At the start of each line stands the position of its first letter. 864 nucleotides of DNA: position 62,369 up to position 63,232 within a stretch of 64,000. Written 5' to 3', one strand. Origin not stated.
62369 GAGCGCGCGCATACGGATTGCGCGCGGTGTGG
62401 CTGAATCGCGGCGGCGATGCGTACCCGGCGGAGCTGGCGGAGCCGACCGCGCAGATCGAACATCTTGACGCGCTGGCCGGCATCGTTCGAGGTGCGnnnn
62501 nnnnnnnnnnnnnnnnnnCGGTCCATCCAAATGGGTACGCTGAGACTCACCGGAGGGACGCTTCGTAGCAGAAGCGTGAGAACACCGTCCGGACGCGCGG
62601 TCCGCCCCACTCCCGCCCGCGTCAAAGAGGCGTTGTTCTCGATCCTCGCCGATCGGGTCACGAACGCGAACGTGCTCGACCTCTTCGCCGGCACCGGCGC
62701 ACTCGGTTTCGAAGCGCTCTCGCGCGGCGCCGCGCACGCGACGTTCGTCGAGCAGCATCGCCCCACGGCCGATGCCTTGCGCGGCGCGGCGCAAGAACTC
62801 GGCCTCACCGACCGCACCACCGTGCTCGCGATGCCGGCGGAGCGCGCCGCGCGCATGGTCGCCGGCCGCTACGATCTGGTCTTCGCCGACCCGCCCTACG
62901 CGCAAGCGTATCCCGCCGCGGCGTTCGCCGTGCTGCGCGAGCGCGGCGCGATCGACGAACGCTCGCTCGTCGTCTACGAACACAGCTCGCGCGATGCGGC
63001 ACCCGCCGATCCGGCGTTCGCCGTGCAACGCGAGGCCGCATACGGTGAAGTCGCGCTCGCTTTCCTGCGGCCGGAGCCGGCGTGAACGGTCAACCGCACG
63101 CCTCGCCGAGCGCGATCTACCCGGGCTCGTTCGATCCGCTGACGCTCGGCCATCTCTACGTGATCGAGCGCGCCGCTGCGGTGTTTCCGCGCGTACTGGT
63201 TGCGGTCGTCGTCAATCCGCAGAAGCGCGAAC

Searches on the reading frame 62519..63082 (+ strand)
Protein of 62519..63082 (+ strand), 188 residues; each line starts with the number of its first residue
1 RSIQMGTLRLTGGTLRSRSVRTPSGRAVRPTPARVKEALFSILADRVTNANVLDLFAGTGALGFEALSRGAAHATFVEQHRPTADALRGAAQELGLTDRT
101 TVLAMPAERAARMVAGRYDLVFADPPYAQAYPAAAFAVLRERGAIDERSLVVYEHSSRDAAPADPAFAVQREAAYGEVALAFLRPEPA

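Call 59: search_protein_families(library=pfam, max_evalue=0.001, proteins=[window:62519-63082:+])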
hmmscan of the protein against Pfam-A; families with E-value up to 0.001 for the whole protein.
window:62519-63082:+ (188 aa): 3 families
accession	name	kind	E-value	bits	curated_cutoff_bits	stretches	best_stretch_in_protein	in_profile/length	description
PF03602.21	Cons_hypoth95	-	1.8e-44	152.1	24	1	8-183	1-181/182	Conserved hypothetical protein 95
PF02086.21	MethyltransfD12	-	7e-06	26.4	22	0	96-143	157-201/253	D12 class N6 adenine-specific DNA methyltransferase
PF05175.20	MTS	-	7e-05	23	23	1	38-130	22-111/170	Methyltransferase small domain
